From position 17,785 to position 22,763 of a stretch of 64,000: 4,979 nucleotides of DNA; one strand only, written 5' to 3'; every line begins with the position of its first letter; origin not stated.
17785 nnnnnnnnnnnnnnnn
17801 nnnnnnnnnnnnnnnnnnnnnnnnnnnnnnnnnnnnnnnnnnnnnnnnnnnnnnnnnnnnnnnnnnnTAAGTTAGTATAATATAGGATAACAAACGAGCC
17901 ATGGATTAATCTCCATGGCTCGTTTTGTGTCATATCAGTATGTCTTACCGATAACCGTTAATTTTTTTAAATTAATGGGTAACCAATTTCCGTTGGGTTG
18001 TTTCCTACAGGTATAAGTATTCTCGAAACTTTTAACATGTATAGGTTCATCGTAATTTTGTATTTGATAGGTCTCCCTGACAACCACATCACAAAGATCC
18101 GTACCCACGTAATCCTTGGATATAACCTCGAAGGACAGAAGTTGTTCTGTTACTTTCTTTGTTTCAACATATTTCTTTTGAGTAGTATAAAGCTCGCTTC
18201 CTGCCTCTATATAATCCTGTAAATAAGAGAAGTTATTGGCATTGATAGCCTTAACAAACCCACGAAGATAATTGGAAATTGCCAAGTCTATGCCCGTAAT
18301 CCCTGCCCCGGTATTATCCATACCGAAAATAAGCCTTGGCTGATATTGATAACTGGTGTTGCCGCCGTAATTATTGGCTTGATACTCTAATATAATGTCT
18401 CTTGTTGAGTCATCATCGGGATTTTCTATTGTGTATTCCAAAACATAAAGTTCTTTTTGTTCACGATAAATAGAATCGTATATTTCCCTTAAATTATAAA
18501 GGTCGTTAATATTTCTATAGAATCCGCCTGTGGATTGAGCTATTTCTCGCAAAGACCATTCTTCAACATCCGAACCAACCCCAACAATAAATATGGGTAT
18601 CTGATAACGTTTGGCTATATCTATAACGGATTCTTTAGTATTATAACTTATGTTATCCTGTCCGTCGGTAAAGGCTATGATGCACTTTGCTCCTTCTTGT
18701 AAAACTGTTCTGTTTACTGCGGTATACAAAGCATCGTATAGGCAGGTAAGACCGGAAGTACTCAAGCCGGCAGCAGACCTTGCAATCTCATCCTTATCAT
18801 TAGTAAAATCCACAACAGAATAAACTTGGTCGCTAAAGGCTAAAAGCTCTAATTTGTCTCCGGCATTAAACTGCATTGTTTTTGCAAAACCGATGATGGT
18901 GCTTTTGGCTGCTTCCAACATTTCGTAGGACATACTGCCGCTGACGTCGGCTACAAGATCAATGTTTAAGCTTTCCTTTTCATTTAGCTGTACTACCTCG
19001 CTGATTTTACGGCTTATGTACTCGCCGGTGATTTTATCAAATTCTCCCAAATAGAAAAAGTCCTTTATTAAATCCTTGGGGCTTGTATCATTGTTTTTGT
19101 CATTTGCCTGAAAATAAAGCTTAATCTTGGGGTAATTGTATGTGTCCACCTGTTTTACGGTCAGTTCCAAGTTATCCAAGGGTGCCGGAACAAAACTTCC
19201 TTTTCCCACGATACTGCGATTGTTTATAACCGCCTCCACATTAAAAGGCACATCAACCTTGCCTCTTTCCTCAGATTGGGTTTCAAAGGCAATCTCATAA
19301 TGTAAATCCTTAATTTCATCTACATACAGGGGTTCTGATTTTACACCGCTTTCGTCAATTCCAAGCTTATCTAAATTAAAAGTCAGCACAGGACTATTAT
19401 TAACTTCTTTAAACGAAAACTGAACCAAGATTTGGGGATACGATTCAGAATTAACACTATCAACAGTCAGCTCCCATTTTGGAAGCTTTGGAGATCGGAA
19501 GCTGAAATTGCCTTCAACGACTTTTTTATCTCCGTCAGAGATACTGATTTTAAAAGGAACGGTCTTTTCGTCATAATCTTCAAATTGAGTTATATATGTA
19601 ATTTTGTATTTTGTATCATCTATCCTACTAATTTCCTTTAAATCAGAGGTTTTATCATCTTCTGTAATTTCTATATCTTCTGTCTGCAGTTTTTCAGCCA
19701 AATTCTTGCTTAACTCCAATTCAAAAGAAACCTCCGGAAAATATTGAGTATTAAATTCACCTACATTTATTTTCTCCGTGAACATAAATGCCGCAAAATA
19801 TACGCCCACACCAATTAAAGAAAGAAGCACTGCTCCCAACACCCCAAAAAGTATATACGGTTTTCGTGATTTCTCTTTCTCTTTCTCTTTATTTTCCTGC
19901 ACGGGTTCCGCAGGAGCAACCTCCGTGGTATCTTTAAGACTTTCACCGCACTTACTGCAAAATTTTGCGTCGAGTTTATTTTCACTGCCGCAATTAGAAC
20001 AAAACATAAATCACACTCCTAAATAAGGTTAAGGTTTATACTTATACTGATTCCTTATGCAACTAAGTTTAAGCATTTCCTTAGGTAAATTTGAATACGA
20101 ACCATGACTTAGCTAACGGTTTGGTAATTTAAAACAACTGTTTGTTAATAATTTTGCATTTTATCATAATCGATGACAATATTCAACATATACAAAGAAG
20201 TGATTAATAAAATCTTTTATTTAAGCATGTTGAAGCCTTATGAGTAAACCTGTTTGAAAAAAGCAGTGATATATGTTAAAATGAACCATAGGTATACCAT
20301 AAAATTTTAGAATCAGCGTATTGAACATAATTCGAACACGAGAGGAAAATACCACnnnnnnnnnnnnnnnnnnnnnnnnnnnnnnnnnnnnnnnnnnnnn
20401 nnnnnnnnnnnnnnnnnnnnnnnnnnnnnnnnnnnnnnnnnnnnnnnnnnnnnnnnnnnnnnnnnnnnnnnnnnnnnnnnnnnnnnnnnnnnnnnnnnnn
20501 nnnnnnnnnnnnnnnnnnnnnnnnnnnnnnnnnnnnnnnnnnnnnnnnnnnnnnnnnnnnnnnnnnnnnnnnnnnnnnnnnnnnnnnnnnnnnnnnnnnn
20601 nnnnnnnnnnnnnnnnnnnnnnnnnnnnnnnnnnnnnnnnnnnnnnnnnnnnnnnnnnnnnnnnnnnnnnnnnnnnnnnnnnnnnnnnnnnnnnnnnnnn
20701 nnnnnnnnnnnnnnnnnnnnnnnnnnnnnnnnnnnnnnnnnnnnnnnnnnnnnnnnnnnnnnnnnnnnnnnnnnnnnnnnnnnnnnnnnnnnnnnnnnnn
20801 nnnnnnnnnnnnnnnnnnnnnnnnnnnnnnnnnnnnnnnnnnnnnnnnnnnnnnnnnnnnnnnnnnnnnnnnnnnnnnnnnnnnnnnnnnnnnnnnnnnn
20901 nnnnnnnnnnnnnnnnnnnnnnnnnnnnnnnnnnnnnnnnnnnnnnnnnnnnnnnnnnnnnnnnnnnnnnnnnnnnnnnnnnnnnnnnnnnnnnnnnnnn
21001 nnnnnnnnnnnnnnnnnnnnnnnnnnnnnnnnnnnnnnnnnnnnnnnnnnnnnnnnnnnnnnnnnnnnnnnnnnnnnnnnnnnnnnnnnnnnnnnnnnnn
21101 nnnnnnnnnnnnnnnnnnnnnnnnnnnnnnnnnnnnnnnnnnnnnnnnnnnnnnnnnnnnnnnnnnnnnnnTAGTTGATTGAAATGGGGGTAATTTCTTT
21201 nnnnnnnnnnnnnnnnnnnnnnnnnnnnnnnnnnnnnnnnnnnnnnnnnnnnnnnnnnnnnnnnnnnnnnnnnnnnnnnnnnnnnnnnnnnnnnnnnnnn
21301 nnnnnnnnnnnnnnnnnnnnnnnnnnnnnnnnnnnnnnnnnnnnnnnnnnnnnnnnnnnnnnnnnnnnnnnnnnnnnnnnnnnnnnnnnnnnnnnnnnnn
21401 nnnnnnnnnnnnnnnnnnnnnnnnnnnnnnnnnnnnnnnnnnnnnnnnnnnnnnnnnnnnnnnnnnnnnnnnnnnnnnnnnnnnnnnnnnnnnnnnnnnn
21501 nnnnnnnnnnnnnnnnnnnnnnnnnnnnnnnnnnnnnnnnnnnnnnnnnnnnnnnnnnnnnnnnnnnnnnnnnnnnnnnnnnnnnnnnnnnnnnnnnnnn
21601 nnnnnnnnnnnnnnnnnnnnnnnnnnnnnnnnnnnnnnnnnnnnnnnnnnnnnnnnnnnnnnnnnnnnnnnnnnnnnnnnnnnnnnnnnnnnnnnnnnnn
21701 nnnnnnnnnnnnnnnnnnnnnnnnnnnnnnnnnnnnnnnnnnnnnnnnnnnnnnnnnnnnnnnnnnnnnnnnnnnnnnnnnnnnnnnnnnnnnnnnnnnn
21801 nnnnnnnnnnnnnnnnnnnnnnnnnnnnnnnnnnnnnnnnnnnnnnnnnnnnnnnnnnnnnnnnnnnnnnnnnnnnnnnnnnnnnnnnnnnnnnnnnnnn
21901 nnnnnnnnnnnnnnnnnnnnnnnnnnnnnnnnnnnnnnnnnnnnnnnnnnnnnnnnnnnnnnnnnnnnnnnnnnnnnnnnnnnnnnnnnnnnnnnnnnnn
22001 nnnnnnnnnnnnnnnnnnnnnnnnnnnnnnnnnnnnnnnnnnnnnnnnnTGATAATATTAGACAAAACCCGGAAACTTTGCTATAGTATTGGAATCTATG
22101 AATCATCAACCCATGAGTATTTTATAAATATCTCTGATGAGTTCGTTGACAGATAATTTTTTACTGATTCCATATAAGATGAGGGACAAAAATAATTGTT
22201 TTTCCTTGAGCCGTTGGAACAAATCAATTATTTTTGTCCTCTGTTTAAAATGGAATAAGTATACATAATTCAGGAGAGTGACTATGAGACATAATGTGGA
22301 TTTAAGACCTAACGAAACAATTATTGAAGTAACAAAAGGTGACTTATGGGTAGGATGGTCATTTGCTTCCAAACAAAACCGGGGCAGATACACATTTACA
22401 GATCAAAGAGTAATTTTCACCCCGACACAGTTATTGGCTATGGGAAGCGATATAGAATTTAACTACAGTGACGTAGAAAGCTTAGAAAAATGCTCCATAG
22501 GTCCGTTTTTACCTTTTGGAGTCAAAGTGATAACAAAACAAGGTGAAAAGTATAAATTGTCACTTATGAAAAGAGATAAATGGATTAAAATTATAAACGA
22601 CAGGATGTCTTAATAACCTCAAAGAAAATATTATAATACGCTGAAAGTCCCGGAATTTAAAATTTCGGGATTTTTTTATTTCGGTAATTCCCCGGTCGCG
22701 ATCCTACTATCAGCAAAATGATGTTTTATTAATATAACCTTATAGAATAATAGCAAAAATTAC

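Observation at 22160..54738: Rep-A: six copies of a ~90-105-nt long-hairpin interspersed repeat, all intergenic (MITE/RUP-like or an sRNA family)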

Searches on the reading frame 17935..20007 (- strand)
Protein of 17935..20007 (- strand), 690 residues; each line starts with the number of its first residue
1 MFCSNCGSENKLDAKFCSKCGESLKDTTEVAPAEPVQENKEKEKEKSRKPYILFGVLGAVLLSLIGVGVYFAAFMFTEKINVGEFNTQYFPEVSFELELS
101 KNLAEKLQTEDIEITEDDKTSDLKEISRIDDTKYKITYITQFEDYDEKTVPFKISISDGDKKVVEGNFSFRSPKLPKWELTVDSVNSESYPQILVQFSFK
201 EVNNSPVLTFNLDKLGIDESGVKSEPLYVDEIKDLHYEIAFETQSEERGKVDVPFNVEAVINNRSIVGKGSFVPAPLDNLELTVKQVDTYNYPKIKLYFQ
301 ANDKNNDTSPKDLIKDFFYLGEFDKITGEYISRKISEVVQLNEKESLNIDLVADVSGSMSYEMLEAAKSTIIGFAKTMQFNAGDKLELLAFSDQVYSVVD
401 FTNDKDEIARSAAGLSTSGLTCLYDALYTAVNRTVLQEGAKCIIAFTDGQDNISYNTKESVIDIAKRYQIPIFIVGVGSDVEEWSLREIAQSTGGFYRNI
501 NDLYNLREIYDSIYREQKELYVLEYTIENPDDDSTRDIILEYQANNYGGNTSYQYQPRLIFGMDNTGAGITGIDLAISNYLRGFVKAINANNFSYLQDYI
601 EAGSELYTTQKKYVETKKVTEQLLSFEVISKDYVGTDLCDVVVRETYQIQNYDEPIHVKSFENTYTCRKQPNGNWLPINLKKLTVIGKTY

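Call 62: search_protein_families(library=pfam, proteins=[window:17935-20007:-], max_evalue=0.0001)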
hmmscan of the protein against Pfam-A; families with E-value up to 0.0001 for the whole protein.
window:17935-20007:- (690 aa): 6 families
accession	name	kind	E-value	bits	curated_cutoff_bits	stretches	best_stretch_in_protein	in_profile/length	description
PF22819.2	TcaA_5th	-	1.7e-18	67.4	23.6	1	576-679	8-113/115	TcaA protein NTF2-like domain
PF00092.34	VWA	-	3.8e-17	63.5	23.8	1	349-511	2-173/174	von Willebrand factor type A domain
PF13519.12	VWA_2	-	4.5e-13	50.2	27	1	351-450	3-107/107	von Willebrand factor type A domain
PF13768.12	VWA_3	-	1.9e-08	34.9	27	1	349-498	3-154/155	von Willebrand factor type A domain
PF13240.11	Zn_Ribbon_1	-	4.1e-08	33.2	25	1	2-23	1-22/23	zinc-ribbon domain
PF12773.13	DZR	-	1.6e-05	25.4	27.3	1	3-25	1-23/45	Double zinc ribbon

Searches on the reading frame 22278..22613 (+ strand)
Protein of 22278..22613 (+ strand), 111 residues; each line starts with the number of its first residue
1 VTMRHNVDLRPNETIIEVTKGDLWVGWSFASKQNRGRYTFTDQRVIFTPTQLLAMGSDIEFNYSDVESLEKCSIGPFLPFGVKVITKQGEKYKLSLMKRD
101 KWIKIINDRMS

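Call 62: search_protein_families(library=pfam, proteins=[window:22278-22613:+], max_evalue=0.0001)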
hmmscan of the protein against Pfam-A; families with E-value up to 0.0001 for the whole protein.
window:22278-22613:+ (111 aa): 1 family
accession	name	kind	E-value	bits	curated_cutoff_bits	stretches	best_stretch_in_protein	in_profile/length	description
PF02893.26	GRAM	-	7.5e-06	26.2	23.6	1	3-96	3-92/112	GRAM domain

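Call 76: find_encoding_contigs(protein=window:22284-22613:+, flank=3000, max_places=10)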
Protein window:22284-22613:+ (109 aa): no gene with exactly this product is on record in the collection.
